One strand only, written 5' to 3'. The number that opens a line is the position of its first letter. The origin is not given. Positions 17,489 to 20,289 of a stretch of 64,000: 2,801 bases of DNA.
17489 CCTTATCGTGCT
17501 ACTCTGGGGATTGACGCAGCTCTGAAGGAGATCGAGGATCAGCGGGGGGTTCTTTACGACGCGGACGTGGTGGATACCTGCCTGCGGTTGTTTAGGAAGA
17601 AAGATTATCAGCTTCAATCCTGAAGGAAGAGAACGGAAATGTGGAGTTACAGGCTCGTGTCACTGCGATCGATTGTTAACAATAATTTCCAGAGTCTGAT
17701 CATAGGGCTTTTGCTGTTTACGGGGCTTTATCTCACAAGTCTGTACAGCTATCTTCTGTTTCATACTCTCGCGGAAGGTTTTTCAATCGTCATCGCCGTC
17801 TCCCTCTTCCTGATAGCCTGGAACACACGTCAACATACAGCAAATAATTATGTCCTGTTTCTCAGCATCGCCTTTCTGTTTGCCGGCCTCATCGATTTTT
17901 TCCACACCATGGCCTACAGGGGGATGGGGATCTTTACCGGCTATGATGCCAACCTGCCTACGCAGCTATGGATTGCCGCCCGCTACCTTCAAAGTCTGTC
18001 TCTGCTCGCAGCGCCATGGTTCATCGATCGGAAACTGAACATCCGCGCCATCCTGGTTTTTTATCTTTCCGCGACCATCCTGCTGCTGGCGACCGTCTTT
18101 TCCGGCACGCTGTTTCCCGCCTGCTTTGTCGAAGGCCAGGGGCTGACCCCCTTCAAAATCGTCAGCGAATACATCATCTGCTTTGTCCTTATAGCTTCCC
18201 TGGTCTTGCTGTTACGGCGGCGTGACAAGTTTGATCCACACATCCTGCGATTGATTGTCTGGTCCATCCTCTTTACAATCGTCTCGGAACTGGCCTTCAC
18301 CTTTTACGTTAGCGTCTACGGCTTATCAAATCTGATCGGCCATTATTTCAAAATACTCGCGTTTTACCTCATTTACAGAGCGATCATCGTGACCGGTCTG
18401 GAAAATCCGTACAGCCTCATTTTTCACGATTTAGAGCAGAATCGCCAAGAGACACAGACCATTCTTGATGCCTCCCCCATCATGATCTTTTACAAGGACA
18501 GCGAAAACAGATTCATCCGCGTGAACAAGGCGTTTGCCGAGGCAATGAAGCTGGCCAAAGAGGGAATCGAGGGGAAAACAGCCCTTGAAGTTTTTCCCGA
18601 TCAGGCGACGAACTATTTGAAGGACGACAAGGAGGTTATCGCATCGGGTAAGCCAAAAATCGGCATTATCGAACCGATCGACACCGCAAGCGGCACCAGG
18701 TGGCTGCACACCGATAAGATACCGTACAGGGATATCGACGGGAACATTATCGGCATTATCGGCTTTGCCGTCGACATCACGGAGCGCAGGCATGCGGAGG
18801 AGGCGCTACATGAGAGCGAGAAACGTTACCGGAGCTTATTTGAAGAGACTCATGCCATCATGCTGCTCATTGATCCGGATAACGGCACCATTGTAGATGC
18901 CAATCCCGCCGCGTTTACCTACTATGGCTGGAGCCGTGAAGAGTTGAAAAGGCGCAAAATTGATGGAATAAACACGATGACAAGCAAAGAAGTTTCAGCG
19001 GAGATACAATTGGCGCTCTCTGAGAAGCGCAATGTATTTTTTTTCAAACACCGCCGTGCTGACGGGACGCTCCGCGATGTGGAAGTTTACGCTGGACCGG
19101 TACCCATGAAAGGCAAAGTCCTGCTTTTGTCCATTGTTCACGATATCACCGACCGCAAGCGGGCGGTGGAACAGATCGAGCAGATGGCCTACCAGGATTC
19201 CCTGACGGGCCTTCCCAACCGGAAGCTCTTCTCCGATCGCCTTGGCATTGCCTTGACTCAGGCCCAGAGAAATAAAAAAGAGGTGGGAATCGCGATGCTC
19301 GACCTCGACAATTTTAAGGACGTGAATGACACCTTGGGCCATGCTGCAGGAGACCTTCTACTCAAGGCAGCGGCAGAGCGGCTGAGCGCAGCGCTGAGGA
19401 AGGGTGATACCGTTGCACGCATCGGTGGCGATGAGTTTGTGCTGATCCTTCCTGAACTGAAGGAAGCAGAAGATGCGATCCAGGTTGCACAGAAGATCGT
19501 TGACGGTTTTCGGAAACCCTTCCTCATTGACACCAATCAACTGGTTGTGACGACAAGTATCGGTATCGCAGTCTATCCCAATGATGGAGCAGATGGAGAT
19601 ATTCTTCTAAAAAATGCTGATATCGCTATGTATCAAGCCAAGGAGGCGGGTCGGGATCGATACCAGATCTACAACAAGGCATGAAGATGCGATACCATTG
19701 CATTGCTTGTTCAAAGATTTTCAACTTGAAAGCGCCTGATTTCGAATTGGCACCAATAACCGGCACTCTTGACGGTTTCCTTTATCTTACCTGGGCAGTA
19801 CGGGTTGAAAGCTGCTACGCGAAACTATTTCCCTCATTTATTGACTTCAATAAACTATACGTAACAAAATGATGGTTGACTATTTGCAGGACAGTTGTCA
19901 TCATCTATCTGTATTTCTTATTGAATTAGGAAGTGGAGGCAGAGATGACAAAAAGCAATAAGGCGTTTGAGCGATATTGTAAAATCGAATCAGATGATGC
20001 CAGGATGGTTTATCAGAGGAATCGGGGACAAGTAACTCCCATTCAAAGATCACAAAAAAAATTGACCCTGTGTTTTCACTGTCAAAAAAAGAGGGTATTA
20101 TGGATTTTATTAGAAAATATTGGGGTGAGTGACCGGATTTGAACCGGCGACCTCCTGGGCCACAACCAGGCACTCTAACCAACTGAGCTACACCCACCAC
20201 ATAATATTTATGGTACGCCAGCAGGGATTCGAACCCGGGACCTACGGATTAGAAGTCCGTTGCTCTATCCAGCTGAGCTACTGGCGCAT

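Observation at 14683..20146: Integrase-less 5.4-kb islet bounded by a perfect 33-bp tRNA-His repeat, carrying a c-di-GMP synthesis/degradation pair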

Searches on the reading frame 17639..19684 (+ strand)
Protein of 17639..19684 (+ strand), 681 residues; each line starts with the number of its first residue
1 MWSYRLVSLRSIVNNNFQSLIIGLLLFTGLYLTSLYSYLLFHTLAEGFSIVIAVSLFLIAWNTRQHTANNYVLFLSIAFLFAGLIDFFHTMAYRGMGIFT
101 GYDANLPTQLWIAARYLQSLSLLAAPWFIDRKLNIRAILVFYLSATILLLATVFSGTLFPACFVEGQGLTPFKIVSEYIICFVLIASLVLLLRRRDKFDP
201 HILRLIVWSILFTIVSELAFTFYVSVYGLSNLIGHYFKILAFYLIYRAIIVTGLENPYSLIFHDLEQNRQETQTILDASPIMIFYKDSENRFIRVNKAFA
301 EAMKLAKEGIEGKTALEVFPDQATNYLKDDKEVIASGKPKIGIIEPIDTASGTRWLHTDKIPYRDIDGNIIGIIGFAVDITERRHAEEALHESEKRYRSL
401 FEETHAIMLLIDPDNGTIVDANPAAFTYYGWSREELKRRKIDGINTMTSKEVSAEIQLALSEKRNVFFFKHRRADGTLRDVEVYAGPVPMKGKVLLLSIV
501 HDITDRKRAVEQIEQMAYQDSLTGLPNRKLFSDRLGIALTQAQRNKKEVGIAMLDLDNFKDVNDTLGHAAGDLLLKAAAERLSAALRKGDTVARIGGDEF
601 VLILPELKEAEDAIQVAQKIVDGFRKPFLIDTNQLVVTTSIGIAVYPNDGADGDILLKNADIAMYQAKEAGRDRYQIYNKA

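Call 10: search_protein_families(library=pfam, proteins=[window:17639-19684:+], max_evalue=0.01)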
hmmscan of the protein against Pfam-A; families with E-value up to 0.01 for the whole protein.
window:17639-19684:+ (681 aa): 8 families
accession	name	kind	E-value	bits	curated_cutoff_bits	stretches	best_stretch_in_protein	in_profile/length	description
PF17159.10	MASE3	-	1.7e-93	312.8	31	1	34-257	2-226/226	Membrane-associated sensor domain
PF00990.26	GGDEF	-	8e-53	178.9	23.8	1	517-674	1-161/161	Diguanylate cyclase, GGDEF domain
PF08448.16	PAS_4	-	3.9e-28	98.3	23.1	2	276-384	1-109/110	PAS fold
PF13426.13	PAS_9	-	3.1e-20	72.8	27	2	409-505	4-103/103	PAS domain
PF00989.32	PAS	-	3.3e-18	66.2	22.6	2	271-380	2-113/113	PAS fold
PF13188.13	PAS_8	-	8.6e-15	54.5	21.8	2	396-439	2-45/65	PAS domain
PF08447.18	PAS_3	-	4.3e-05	24.1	25.6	0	419-494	2-82/89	PAS fold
PF13596.12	PAS_10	-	0.00013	23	22.1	1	274-381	3-106/106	PAS domain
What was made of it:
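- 17639..19684 (+): MASE3-PAS-PAS-GGDEF protein, a predicted membrane diguanylate cyclase. It starts 15 nt after the HD-GYP stop. Pfam MASE3 2e-93 and GGDEF 8e-53 (call 10).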

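Call 12: find_encoding_contigs(protein=window:17639-19684:+, flank=10000, max_places=10)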
Protein window:17639-19684:+ (681 aa): 16 contigs read that carry it; 10 places shown.
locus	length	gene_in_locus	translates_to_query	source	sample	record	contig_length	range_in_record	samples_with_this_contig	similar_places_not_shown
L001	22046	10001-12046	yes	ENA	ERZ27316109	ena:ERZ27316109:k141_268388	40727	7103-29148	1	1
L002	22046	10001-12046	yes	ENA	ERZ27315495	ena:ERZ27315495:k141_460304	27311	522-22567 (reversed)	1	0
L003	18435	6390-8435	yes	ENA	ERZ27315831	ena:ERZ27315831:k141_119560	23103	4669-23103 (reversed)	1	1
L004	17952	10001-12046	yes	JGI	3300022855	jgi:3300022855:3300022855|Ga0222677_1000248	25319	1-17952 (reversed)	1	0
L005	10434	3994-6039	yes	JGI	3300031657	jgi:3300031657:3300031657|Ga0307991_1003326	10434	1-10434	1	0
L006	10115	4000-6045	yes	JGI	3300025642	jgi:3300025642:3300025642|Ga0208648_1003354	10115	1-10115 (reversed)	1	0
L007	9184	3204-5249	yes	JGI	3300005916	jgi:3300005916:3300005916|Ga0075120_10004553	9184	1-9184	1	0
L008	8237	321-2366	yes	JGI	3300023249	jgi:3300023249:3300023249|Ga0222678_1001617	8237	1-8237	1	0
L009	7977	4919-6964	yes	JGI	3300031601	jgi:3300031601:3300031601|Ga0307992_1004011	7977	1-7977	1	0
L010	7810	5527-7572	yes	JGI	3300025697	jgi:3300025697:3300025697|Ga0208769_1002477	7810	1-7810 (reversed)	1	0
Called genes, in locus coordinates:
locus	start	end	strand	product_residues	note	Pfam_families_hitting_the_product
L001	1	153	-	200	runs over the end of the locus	PF07638:Sigma70_ECF, PF04542:Sigma70_r2, PF08281:Sigma70_r4_2, PF04545:Sigma70_r4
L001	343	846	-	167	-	PF13801:Metal_resist, PF07813:LTXXQ (weak)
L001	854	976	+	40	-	-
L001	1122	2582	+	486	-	PF02321:OEP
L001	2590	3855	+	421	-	PF25917:BSH_RND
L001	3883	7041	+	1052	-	PF00873:ACR_tran, PF03176:MMPL (faint), PF02355:SecD_SecF_C (faint)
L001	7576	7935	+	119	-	-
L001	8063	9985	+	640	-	PF00989:PAS (weak), PF08448:PAS_4, PF08447:PAS_3, PF13426:PAS_9 (weak), PF13487:HD_5, PF01966:HD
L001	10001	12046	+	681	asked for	PF17159:MASE3, PF00989:PAS, PF08448:PAS_4, PF13426:PAS_9, PF00989:PAS, PF08448:PAS_4 (weak), PF13426:PAS_9, PF00990:GGDEF, +1 more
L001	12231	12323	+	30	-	-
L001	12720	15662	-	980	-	PF14874:PapD-like (faint), PF19190:BACON_2 (faint), PF22544:HYDIN_VesB_CFA65-like_Ig (faint), PF18885:DUF5648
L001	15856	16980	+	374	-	PF02481:DNA_processg_A, PF17782:WHD_DprA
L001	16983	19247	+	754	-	PF01751:Toprim, PF01131:Topoisom_bac, PF01396:Zn_ribbon_Top1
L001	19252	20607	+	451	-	PF01134:GIDA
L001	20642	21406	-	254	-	PF03309:Pan_kinase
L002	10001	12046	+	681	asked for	PF17159:MASE3, PF00989:PAS, PF08448:PAS_4, PF13426:PAS_9, PF00989:PAS, PF08448:PAS_4 (weak), PF13426:PAS_9, PF00990:GGDEF, +1 more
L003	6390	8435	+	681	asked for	PF17159:MASE3, PF00989:PAS, PF08448:PAS_4, PF13426:PAS_9, PF00989:PAS, PF08448:PAS_4 (weak), PF13426:PAS_9, PF00990:GGDEF, +1 more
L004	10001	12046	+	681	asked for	PF17159:MASE3, PF00989:PAS, PF08448:PAS_4, PF13426:PAS_9, PF00989:PAS, PF08448:PAS_4 (weak), PF13426:PAS_9, PF00990:GGDEF, +1 more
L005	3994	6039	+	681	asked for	PF17159:MASE3, PF00989:PAS, PF08448:PAS_4, PF13426:PAS_9, PF00989:PAS, PF08448:PAS_4 (weak), PF13426:PAS_9, PF00990:GGDEF, +1 more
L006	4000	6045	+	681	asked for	PF17159:MASE3, PF00989:PAS, PF08448:PAS_4, PF13426:PAS_9, PF00989:PAS, PF08448:PAS_4 (weak), PF13426:PAS_9, PF00990:GGDEF, +1 more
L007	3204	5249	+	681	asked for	PF17159:MASE3, PF00989:PAS, PF08448:PAS_4, PF13426:PAS_9, PF00989:PAS, PF08448:PAS_4 (weak), PF13426:PAS_9, PF00990:GGDEF, +1 more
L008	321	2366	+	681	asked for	PF17159:MASE3, PF00989:PAS, PF08448:PAS_4, PF13426:PAS_9, PF00989:PAS, PF08448:PAS_4 (weak), PF13426:PAS_9, PF00990:GGDEF, +1 more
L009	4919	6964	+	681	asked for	PF17159:MASE3, PF00989:PAS, PF08448:PAS_4, PF13426:PAS_9, PF00989:PAS, PF08448:PAS_4 (weak), PF13426:PAS_9, PF00990:GGDEF, +1 more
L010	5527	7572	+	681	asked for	PF17159:MASE3, PF00989:PAS, PF08448:PAS_4, PF13426:PAS_9, PF00989:PAS, PF08448:PAS_4 (weak), PF13426:PAS_9, PF00990:GGDEF, +1 more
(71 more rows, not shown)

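Call 68: find_homologous_proteins(query=window:17639-19684:+, max_evalue=1e-80)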
Query window:17639-19684:+ (681 aa): 2129 proteins with E <= 1e-80 among 8000 candidates; the best 120 are listed.
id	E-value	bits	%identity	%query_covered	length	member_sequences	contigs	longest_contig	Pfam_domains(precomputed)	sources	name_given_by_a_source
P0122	0.0e+0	1455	97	100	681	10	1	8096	PF13426.14,PF13188.14,PF08448.17,PF17159.11,PF00989.32,PF00990.27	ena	-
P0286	0.0e+0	1366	91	99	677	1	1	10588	PF08447.19,PF13426.14,PF13188.14,PF08448.17,PF17159.11,PF00989.32,PF00990.27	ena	-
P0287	0.0e+0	1100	75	99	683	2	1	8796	PF13596.13,PF08447.19,PF13426.14,PF13188.14,PF08448.17,PF17159.11,PF00989.32,PF00990.27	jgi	-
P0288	0.0e+0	1031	85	58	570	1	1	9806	PF08448.17,PF17159.11,PF00989.32,PF00990.27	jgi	-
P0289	0.0e+0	1029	85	58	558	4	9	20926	PF13426.14,PF08448.17,PF17159.11,PF00989.32,PF00990.27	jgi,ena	-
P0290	5.5e-298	1008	79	87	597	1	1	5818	PF13596.13,PF08447.19,PF13426.14,PF13188.14,PF08448.17,PF17159.11,PF00989.32,PF00990.27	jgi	-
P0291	1.4e-289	980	80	57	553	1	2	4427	PF13596.13,PF13426.14,PF08448.17,PF17159.11,PF00989.32,PF00990.27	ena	-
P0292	2.5e-289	980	66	99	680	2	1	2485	PF08447.19,PF13426.14,PF13188.14,PF08448.17,PF17159.11,PF00989.32,PF00990.27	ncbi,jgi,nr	ncbi:MAG TPA: diguanylate cyclase [Desulfobacteraceae bacterium]|nr:diguanylate cyclase [Desulfobact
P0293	2.8e-284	963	67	96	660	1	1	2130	PF13596.13,PF08447.19,PF13426.14,PF13188.14,PF08448.17,PF17159.11,PF00989.32,PF00990.27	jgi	jgi:diguanylate cyclase (GGDEF)-like protein/PAS domain S-box-containing protein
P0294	3.5e-252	857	70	57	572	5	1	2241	PF13596.13,PF13426.14,PF08448.17,PF17159.11,PF00989.32,PF00990.27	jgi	-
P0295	2.3e-246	838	68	59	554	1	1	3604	PF13596.13,PF13426.14,PF08448.17,PF17159.11,PF00989.32,PF00990.27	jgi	-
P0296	1.2e-241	822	59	98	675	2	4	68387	PF08447.19,PF13426.14,PF13188.14,PF08448.17,PF17159.11,PF00989.32,PF00990.27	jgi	-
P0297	9.5e-226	770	64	74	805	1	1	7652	PF08447.19,PF13426.14,PF13188.14,PF08448.17,PF17159.11,PF00989.32,PF00990.27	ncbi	ncbi:MAG: MASE3 domain-containing protein [Desulfobacterales bacterium]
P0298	6.4e-224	764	58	97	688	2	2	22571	PF08447.19,PF13426.14,PF13188.14,PF08448.17,PF17159.11,PF00989.32,PF00990.27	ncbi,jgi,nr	ncbi:MAG: diguanylate cyclase [Desulfobacteraceae bacterium]|nr:MAG: diguanylate cyclase [Desulfobac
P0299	1.3e-222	759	66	78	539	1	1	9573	PF13596.13,PF08447.19,PF13426.14,PF13188.14,PF08448.17,PF17159.11,PF00989.32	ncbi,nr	ncbi:MAG: PAS domain S-box protein, partial [Deltaproteobacteria bacterium]|nr:PAS domain S-box prot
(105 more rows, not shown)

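Call 69: find_encoding_contigs(protein=P0286, flank=10000, max_places=3)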
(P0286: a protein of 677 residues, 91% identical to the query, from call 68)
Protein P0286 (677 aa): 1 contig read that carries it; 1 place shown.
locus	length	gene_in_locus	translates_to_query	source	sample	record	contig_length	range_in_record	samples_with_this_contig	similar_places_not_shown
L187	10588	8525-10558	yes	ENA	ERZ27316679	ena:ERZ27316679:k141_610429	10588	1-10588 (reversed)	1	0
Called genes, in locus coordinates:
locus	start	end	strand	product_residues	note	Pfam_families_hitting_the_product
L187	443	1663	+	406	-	PF07690:MFS_1 (weak)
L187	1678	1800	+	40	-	-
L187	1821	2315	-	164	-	PF01609:DDE_Tnp_1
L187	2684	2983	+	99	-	PF00313:CSD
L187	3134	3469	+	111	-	PF00437:T2SSE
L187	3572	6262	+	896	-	PF08447:PAS_3, PF00989:PAS, PF08448:PAS_4, PF13188:PAS_8, PF13426:PAS_9, PF00989:PAS, PF08447:PAS_3, PF08448:PAS_4, +5 more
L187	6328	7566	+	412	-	PF20969:MASE11, PF13487:HD_5, PF01966:HD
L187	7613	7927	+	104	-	-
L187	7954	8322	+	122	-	PF04519:Bactofilin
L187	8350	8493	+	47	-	-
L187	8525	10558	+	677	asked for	PF17159:MASE3, PF00989:PAS, PF08448:PAS_4, PF13426:PAS_9, PF00989:PAS, PF08448:PAS_4 (weak), PF13426:PAS_9, PF00990:GGDEF, +2 more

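Call 70: find_encoding_contigs(protein=P0287, flank=10000, max_places=3)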
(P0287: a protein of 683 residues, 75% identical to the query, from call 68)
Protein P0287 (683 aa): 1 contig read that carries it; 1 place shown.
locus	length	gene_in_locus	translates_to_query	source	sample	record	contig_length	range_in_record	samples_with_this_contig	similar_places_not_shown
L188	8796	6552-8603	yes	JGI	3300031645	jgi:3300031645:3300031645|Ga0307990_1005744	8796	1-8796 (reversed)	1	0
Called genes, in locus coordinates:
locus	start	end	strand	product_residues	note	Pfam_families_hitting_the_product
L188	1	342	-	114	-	?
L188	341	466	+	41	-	-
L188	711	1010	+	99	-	PF00313:CSD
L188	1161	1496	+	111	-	PF00437:T2SSE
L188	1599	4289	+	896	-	PF08447:PAS_3, PF00989:PAS, PF08448:PAS_4, PF13188:PAS_8, PF13426:PAS_9, PF00989:PAS, PF08447:PAS_3, PF08448:PAS_4, +5 more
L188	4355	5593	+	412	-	PF20969:MASE11, PF13487:HD_5, PF01966:HD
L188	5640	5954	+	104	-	-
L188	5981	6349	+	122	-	PF04519:Bactofilin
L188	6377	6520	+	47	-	-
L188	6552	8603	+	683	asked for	PF17159:MASE3, PF00989:PAS, PF08448:PAS_4, PF13426:PAS_9, PF00989:PAS, PF08448:PAS_4, PF13188:PAS_8, PF13426:PAS_9, +3 more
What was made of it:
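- Tried and rejected: The closest GGDEF homologues sit in a different cluster (calls 69, 70).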

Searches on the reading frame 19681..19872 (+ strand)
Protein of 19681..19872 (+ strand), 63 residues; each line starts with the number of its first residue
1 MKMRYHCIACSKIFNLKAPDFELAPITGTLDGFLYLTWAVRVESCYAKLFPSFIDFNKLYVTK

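Call 10: search_protein_families(library=pfam, proteins=[window:19681-19872:+], max_evalue=0.01)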
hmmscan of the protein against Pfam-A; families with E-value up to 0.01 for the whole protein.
window:19681-19872:+ (63 aa): 0 families

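Call 55: search_protein_families(library=pfam, proteins=[window:19681-19869:+], max_evalue=10)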
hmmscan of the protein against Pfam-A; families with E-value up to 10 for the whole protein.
seq(63 aa): 1 family
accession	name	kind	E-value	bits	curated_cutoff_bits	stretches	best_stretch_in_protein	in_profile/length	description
PF11420.13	Subtilosin_A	-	0.53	11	25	1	19-28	20-29/35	Bacteriocin subtilosin A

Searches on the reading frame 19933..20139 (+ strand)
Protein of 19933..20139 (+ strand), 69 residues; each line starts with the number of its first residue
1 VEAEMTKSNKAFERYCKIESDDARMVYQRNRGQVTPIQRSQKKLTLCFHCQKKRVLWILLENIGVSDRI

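Call 55: search_protein_families(library=pfam, proteins=[window:19933-20139:+], max_evalue=10)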
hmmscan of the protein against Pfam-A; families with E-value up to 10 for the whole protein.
seq(69 aa): 2 families
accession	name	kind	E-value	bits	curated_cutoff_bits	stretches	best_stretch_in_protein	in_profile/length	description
PF21317.3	BetaGal_ABD_1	-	0.097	13.1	27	1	29-64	45-79/113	Beta-galactosidase, first all-beta domain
PF16321.10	Ribosom_S30AE_C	-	0.11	12.6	25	1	4-33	25-54/57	Sigma 54 modulation/S30EA ribosomal protein C terminus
